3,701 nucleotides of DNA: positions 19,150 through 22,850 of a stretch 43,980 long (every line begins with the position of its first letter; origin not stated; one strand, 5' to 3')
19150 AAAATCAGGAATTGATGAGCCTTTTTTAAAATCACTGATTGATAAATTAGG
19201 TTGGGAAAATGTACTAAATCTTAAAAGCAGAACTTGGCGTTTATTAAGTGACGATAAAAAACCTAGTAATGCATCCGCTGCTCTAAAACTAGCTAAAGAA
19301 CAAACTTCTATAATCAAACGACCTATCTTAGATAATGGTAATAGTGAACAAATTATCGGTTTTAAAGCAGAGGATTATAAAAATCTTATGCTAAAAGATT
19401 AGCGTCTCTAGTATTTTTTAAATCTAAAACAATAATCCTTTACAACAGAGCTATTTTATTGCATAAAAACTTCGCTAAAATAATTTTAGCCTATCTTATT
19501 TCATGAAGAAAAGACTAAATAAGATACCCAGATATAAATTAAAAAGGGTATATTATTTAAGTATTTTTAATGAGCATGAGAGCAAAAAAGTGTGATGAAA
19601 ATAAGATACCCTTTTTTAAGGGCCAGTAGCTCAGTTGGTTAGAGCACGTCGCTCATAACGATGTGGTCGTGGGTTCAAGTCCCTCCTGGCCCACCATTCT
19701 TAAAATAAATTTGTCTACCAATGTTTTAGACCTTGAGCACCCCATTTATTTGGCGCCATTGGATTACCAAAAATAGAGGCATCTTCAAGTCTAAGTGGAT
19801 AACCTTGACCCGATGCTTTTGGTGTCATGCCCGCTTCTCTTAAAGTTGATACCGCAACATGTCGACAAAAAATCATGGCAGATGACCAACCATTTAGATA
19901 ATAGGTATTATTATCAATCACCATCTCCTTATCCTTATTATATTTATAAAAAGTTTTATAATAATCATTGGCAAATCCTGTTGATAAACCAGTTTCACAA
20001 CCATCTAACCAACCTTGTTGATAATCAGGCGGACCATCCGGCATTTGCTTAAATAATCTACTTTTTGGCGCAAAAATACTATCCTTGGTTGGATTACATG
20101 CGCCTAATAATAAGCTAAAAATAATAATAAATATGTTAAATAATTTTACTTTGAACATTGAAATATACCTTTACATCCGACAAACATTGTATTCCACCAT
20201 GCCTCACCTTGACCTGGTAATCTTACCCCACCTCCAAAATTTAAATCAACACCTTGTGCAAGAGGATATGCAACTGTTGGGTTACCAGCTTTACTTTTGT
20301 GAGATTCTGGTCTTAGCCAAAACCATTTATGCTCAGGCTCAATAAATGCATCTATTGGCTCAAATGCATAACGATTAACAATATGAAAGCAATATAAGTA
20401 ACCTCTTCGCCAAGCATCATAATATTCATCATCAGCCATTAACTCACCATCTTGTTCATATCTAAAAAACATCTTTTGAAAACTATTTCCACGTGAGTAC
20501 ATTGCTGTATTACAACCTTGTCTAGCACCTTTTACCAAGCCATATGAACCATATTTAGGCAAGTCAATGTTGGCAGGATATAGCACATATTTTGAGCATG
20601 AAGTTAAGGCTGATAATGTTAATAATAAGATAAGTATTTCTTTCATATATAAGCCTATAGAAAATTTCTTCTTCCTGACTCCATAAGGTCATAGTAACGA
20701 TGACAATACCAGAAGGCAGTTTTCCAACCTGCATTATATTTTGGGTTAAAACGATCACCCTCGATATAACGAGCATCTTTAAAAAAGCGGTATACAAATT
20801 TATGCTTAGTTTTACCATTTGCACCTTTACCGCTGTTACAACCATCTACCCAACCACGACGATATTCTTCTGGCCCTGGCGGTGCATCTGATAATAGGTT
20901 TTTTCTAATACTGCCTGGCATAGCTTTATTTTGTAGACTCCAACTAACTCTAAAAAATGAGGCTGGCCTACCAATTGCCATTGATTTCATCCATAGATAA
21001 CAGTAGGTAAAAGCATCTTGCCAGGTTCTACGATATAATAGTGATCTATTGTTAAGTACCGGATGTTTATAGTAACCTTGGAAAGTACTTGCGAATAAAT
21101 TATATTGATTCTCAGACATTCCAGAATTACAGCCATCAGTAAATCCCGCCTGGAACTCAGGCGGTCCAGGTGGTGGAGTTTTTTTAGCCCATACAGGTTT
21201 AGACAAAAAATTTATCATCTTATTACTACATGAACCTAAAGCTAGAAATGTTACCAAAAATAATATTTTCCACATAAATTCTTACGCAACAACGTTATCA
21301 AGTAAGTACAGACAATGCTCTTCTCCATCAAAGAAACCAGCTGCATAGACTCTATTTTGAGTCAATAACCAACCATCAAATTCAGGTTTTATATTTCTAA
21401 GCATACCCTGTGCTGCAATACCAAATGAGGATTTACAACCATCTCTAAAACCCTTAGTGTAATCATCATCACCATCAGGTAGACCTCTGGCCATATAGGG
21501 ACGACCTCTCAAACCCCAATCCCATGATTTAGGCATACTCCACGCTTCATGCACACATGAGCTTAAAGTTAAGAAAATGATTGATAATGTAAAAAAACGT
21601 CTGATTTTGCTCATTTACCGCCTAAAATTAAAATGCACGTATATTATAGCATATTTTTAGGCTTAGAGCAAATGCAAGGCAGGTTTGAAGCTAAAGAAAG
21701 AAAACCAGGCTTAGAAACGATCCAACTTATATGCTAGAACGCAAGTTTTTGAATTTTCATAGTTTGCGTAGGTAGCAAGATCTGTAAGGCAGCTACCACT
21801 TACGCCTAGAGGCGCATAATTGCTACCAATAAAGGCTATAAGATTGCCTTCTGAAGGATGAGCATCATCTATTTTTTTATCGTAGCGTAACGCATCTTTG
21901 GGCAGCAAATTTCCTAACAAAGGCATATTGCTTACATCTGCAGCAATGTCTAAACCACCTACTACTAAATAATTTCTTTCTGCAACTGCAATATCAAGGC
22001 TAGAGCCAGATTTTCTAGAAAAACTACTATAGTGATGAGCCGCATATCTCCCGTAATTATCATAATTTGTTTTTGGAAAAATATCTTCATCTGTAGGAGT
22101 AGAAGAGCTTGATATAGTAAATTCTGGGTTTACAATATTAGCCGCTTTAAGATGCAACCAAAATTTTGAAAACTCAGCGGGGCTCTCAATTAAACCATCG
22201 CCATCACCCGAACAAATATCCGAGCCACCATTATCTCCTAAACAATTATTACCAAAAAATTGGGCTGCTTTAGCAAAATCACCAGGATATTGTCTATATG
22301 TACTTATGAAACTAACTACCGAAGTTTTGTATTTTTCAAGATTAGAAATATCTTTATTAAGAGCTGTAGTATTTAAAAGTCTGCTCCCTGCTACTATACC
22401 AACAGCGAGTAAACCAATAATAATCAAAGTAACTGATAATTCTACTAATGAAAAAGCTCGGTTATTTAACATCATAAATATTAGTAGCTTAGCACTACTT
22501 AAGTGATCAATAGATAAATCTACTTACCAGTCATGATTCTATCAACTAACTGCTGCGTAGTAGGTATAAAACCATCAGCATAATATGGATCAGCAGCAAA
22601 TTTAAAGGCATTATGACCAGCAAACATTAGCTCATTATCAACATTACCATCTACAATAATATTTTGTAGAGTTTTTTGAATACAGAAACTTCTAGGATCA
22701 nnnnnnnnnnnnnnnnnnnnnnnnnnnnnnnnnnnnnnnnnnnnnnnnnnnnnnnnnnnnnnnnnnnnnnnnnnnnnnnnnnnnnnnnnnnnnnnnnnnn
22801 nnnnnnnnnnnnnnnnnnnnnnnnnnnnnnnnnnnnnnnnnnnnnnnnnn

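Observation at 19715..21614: Tandem array of four lipoprotein genes built from five copies of an unrecognised two-cysteine, aromatic-rich module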

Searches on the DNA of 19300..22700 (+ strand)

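Call 86: search_rna_families(source=window, start=19300, end=22700, threshold=evalue, max_evalue=1)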
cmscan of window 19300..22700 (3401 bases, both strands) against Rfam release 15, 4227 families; matches with E-value up to 1: 2.
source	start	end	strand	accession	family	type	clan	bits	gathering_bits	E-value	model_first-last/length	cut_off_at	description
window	19620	19693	+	RF00005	tRNA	Gene; tRNA;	CL00001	69.4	29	2.4e-14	1-71/71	no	tRNA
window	19620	19694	-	RF04354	Plastid-ycf2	Cis-reg;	-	28.6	65.7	0.0047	1-75/75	no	Plastid-ycf2 5UTR RNA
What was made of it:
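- Tried and rejected: A riboswitch or other RNA in the region: only the tRNA was found (call 86).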

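Call 93: search_dna_similar(query=window:19620-19696:+, collection=ecoli_genomes, mode=distant, max_rows=3, max_evalue=0.001)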
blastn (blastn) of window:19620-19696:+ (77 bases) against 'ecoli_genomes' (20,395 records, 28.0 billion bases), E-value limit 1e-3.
Records with a match: 5432; places in all: 27133; records where one place covers at least 80% of the query: 5413.
Genomes with a match: 5426 of 5426; with a place that covers at least 80% of the query: 5407. Places per genome that has any: lowest 2, median 5, highest 12. On chromosomes: 27126 places; on plasmids: 7.
Best place of each record, by identity: 80-90% 20; 60-80% 5412.
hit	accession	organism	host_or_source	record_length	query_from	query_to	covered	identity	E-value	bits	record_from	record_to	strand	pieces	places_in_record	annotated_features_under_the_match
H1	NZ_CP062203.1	Escherichia coli strain K_EC180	swine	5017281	2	77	99%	77.9%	3e-4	53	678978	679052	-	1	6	tRNA-Ile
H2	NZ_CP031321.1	Escherichia coli strain ST2350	Homo sapiens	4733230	7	77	92%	79.2%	2e-6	60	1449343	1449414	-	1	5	tRNA-Ile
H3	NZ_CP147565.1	Escherichia coli strain GN04530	Homo sapiens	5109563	7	77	92%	79.2%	3e-5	56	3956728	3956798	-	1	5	tRNA-Ile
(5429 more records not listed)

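Call 94: search_dna_similar(query=L103:8585-8660:+, collection=ecoli_genomes, mode=distant, max_rows=3, max_evalue=0.001)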
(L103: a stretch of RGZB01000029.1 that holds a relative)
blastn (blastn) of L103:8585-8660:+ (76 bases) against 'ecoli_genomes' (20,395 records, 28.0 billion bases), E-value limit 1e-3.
Records with a match: 5513; places in all: 8625; records where one place covers at least 80% of the query: 0.
Genomes with a match: 5424 of 5426; with a place that covers at least 80% of the query: 0. Places per genome that has any: lowest 1, median 2, highest 3. On chromosomes: 8535 places; on plasmids: 90.
Best place of each record, by identity: 80-90% 5513.
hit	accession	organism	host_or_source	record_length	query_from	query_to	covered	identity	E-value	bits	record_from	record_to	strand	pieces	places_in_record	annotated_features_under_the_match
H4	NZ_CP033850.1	Escherichia coli strain FDAARGOS_497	Homo sapiens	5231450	7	62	74%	87.7%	5e-8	65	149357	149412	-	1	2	tRNA-Ile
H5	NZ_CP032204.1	Escherichia coli strain AR_0013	missing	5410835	7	62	74%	87.7%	5e-8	65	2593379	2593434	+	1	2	tRNA-Ile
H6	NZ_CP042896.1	Escherichia coli strain CFSAN061771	missing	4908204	7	62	74%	87.7%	5e-8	65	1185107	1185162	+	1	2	tRNA-Ile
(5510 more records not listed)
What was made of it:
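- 19620..19696 (+): tRNA gene with anticodon CAT, 18 nt from the L4 stop codon and convergent with the array. It is a conserved neighbour of the array in other lineages and is probably tRNA-Ile2 (lysidine) rather than tRNA-Met. The best E. coli matches are annotated tRNA-Ile (calls 93, 94).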

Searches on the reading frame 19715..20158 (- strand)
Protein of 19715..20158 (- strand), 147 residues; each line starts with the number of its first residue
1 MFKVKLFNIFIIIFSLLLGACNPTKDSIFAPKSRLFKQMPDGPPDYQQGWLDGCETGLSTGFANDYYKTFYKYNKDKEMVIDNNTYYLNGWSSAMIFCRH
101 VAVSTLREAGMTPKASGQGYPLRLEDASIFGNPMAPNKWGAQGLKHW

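Call 3: search_protein_families(library=pfam, proteins=[window:19715-20158:-], max_evalue=1)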
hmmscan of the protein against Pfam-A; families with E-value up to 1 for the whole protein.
window:19715-20158:- (147 aa): 0 families

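Call 4: search_protein_families(library=ncbifam, proteins=[window:19715-20158:-], max_evalue=1)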
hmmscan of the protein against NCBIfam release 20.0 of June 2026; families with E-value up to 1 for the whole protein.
window:19715-20158:- (147 aa): 0 families

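Call 59: predict_structure(alignment_id=A5)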
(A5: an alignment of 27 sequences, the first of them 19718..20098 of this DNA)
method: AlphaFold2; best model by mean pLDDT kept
length: 127 residues; sequences in the alignment: 27
mean_pLDDT: 70.8   pTM: 0.58
mean pLDDT of the five models: 70.8, 70.1, 68.6, 67.3, 63.8
residues with pLDDT >= 90: 41; 70-90: 23; 50-70: 33; < 50: 30
segments of 3 or more residues with pLDDT < 50: 1-4, 110-127
pLDDT, mean of each block of 10 residues (from residue 1): 47 66 95 90 60 90 97 92 82 57 51 42 40
secondary structure, 60 per line:
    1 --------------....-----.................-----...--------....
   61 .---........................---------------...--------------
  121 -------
elements in order: H15-18 H24-40 H57-61 H65-88
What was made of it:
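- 19715..20158 (-): L4, the M5-type lipoprotein (147 aa). Lipobox LGAC (Cys21). The module is aa 35-110 (nt 19829-20056; Cys54, Cys98). The roughly 39-aa C-terminal tail is predicted disordered and ends ............ AF2 model of the mature protein: helices 24-40 and 65-88 at pLDDT 90-97, tail below 50 (call 59).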

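Call 63: fold_search(model_id=the predicted structure, library=pdb)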
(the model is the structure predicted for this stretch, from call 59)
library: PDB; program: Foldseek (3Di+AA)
matches with E <= 10: 17; with E <= 0.001: 0
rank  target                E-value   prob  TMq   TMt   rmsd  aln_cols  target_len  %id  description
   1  8h2i_bR               3.4e+00  0.08  0.30  0.26  18.1       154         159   14  Near-atomic structure of five-fold averaged PBCV-1 capsid (released 2022-11-16)
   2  9iot_y                3.8e+00  0.38  0.29  0.64   4.9        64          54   11  Cryo-EM structure of Escherichia coli hibernating ribosome with RNase I mutant (released 2025-07-30)
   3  8d5v_A                4.0e+00  0.04  0.18  0.25  12.3       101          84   13  WhiB6 bound to the SigmaAr4-RNAP Beta flap tip chimera (released 2023-06-14)
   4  9hch_c                4.7e+00  0.03  0.18  0.10  13.2        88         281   12  Mouse mitoribosome large subunit assembly intermediate bound to NSUN4, METRF4, GTPBP7 and the MALSU1-L0R8F8-mt-ACP com (released 2025-06-18)
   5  3bny_D                5.8e+00  0.03  0.18  0.10  15.3        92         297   10  Crystal structure of aristolochene synthase complexed with 2-fluorofarnesyl diphosphate (2F-FPP) (released 2008-03-25)
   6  8zaf_A                6.2e+00  0.06  0.26  0.12  14.2       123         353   14  Crystal structure of SkABA3 from Shimazuella kribbensis (released 2024-12-11)
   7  9hcg_c                6.2e+00  0.04  0.21  0.11  11.9        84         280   12  Mouse mitoribosome large subunit assembly intermediate bound to NSUN4, METRF4, MRM2, GTPBP7 and MALSU1-L0R8F8-mt-ACP c (released 2025-06-18)
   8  8hnv_E                7.7e+00  0.05  0.23  0.32  13.1        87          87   15  CryoEM structure of HpaCas9-sgRNA-dsDNA in the presence of AcrIIC4 (released 2023-07-19)
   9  4oog_C                8.1e+00  0.02  0.18  0.11  16.4       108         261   13  Crystal structure of yeast RNase III (Rnt1p) complexed with the product of dsRNA processing (released 2014-04-16)
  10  2y8n_A                8.6e+00  0.06  0.21  0.04  10.1        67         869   18  Crystal structure of glycyl radical enzyme (released 2011-09-21)
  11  8zaf_C                8.6e+00  0.05  0.25  0.12   9.4        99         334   14  Crystal structure of SkABA3 from Shimazuella kribbensis (released 2024-12-11)
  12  2rdc_A                8.6e+00  0.02  0.17  0.17  12.5        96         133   17  CRYSTAL STRUCTURE OF A PUTATIVE LIPID BINDING PROTEIN (GSU0061) FROM GEOBACTER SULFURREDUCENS PCA AT 1.80 A RESOLUTION (released 2007-10-09)
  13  1b5l                  8.6e+00  0.01  0.17  0.15  11.4       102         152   16  OVINE INTERFERON TAU (released 1999-05-18)
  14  9v4h_B                9.0e+00  0.05  0.27  0.14   9.8       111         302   14  Prenyltransferase Ord1 Q216A-FSPP (released 2025-10-01)
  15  7o9m_c                9.0e+00  0.02  0.20  0.11  12.6        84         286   11  Human mitochondrial ribosome large subunit assembly intermediate with MTERF4-NSUN4, MRM2, MTG1 and the MALSU module (released 2021-06-30)
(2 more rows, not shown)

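Call 84: search_protein_families(library=phrogs, proteins=[window:19715-20158:-], max_evalue=0.1)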
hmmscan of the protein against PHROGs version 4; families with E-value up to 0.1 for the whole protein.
window:19715-20158:- (147 aa): 0 families

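Call 85: search_protein_families(library=padloc, proteins=[window:19715-20158:-], max_evalue=0.1)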
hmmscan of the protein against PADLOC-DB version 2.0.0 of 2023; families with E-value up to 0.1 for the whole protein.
window:19715-20158:- (147 aa): 0 families

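Call 89: fold_search(model_id=the predicted structure, library=viral)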
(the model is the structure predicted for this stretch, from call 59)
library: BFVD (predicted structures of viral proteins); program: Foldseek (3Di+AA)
matches with E <= 10: 90; with E <= 0.001: 0
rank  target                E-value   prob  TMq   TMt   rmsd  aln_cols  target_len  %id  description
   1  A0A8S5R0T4            1.7e+00  0.14  0.21  0.24  15.7        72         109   17  Manganese cluster peptide cofactor [Siphoviridae sp. ctyvQ1]
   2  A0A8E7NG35            1.8e+00  0.09  0.23  0.26  21.3       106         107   17  p12 [Agapanthus tungrovirus]
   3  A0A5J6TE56            1.9e+00  0.20  0.31  0.24  12.1       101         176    8  (no name in the UniProt tables at hand)
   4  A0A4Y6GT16            2.4e+00  0.04  0.21  0.19  15.9       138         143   12  Uncharacterized protein [Chrysochromulina parva virus BQ2]
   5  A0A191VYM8            2.5e+00  0.05  0.21  0.16  16.2       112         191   17  Uncharacterized protein [Roseobacter phage RD-1410Ws-07]
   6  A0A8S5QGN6            3.0e+00  0.04  0.20  0.11  17.1       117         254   14  Uncharacterized protein [Siphoviridae sp. ctsi73]
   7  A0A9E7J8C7            3.1e+00  0.08  0.21  0.14   7.5        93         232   15  (no name in the UniProt tables at hand)
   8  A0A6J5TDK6            3.5e+00  0.08  0.28  0.21  14.9       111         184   14  Uncharacterized protein [uncultured Caudovirales phage]
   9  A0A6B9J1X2            3.5e+00  0.05  0.15  0.18  14.3        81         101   15  Lipoprotein [Vibrio phage NF]
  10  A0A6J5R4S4            3.5e+00  0.04  0.20  0.15  19.0       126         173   13  Uncharacterized protein [uncultured Caudovirales phage]
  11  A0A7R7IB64            3.7e+00  0.14  0.34  0.35   5.8        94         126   12  (no name in the UniProt tables at hand)
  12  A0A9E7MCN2            3.7e+00  0.08  0.22  0.23  10.6        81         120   10  (no name in the UniProt tables at hand)
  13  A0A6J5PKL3            3.7e+00  0.07  0.28  0.20  23.0       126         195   14  Uncharacterized protein [uncultured Caudovirales phage]
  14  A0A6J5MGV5            3.7e+00  0.02  0.17  0.09  21.8       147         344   18  GcrA cell cycle regulator [uncultured Caudovirales phage]
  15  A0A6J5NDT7            3.9e+00  0.06  0.21  0.30  10.5        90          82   13  Uncharacterized protein [uncultured Caudovirales phage]
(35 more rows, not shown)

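Call 97: search_dna_similar(query=window:19715-20158:-, collection=plasmids, mode=protein, max_evalue=0.001, max_rows=5)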
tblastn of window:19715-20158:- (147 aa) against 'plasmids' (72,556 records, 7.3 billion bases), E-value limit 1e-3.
No match.

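Call 98: search_dna_similar(query=window:19715-20158:-, collection=phages, mode=protein, max_evalue=0.001, max_rows=5)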
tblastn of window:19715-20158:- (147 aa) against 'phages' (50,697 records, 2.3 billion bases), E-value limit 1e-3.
No match.

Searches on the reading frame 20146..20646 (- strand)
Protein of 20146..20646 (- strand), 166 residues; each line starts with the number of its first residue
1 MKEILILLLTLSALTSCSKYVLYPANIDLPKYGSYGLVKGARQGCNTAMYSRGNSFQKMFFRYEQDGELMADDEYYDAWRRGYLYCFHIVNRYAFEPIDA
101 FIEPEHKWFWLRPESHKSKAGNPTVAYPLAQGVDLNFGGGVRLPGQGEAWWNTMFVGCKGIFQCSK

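Call 3: search_protein_families(library=pfam, proteins=[window:20146-20646:-], max_evalue=1)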
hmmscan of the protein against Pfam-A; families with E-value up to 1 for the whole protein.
window:20146-20646:- (166 aa): 0 families

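Call 4: search_protein_families(library=ncbifam, proteins=[window:20146-20646:-], max_evalue=1)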
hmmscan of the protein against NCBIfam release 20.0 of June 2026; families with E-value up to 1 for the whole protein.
window:20146-20646:- (166 aa): 0 families

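Call 84: search_protein_families(library=phrogs, proteins=[window:20146-20646:-], max_evalue=0.1)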
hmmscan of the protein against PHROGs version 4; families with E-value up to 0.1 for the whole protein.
window:20146-20646:- (166 aa): 1 family
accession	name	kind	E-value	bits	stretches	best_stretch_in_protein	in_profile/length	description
phrog_37860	-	unknown function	0.04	15.2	1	16-46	28-58/83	-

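Call 85: search_protein_families(library=padloc, proteins=[window:20146-20646:-], max_evalue=0.1)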
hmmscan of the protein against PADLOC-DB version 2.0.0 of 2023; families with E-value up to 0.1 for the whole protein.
window:20146-20646:- (166 aa): 0 families
